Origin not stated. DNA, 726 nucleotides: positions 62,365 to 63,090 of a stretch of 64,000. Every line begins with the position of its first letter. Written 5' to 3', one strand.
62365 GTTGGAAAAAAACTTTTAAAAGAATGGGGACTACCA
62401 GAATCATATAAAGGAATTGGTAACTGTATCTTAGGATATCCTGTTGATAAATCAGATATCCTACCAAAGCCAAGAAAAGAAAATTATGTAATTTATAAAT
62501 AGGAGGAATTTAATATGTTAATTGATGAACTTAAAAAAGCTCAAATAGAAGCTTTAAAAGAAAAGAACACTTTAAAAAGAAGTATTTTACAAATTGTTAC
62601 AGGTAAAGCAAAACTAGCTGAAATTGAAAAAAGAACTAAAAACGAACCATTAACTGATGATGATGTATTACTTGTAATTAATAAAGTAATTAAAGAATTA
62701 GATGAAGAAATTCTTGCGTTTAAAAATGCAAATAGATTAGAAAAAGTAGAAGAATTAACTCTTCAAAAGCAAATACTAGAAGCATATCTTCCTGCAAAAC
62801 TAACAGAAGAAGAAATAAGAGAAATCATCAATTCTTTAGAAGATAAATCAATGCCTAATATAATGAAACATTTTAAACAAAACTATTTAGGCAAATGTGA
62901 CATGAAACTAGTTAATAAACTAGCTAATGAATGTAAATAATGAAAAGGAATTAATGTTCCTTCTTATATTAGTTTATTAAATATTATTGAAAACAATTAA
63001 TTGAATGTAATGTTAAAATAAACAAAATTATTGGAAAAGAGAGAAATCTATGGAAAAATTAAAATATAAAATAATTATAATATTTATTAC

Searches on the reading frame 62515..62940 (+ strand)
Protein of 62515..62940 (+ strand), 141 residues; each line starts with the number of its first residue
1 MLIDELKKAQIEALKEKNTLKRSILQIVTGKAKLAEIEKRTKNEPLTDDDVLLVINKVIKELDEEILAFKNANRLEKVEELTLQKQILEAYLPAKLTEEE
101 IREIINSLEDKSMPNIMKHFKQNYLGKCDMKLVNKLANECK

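Call 64: find_encoding_contigs(protein=window:62515-62940:+, flank=10000, max_places=2)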
Protein window:62515-62940:+ (141 aa): 23 contigs read that carry it; 2 places shown.
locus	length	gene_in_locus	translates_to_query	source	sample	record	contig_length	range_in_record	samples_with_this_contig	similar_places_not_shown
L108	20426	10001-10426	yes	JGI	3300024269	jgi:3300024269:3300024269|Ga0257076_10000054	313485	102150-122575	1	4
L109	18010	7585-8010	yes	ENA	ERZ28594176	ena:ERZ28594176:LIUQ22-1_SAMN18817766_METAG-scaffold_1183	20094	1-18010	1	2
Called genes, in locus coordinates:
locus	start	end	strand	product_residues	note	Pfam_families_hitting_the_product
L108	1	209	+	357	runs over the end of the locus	PF00044:Gp_dh_N, PF02800:Gp_dh_C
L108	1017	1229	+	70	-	PF01381:HTH_3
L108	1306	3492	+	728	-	-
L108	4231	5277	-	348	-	-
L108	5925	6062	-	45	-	-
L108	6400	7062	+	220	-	PF00702:Hydrolase, PF13419:HAD_2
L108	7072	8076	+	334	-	PF00710:Asparaginase, PF17763:Asparaginase_C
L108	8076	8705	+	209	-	PF01648:ACPS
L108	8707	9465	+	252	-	-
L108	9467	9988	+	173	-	PF00881:Nitroreductase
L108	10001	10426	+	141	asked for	PF09424:YqeY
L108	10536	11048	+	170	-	-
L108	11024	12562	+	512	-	-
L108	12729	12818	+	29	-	-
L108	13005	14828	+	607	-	PF09479:Flg_new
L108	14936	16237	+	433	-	-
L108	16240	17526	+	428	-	PF02040:ArsB, PF03600:CitMHS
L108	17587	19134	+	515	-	PF00933:Glyco_hydro_3, PF08044:DUF1707 (faint)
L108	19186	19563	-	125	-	PF02142:MGS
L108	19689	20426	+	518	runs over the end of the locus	PF13306:LRR_5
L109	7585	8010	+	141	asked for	PF09424:YqeY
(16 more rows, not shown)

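Call 93: search_protein_families(library=ncbifam, proteins=[L108:17587-19131:+], max_evalue=0.0001)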
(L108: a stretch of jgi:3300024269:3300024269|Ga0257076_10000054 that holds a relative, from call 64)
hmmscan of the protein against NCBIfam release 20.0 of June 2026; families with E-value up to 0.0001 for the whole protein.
L108:17587-19131:+ (515 aa): 8 families
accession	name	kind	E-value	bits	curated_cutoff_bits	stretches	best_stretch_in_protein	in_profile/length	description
NF003740.0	PRK05337.1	equivalog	6.1e-59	199.9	207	1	26-323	12-308/340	beta-N-acetylhexosaminidase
NF052329.1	XyloArabinsidase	equivalog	2.5e-20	72.1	1050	1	79-372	93-386/750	beta-xylosidase/alpha-l-arabinosidase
NF052331.1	Bet13-16Glucosase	equivalog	7e-18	64.1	1330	1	6-331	20-331/750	exo-beta-d-1,3/1,6-glucosidase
NF041579.1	betaxyl_Flavo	equivalog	1.4e-16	59.9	1350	1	127-386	116-387/716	beta-xylosidase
NF041776.1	xylosidase_Xyl3A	equivalog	3.4e-16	58.4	1250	1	150-374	134-367/846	xylan 1,4-beta-xylosidase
NF011678.0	PRK15098.1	equivalog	9.5e-16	57.4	666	1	6-332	42-355/765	beta-glucosidase BglX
NF052330.1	BetGlucosiCelf0468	equivalog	5e-13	48.2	1300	1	98-332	58-279/817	beta-d-glucosidase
NF041610.1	alph_arabinopyran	equivalog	1.4e-09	36.7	1300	1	94-374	59-316/738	exo-alpha-(1->6)-L-arabinopyranosidase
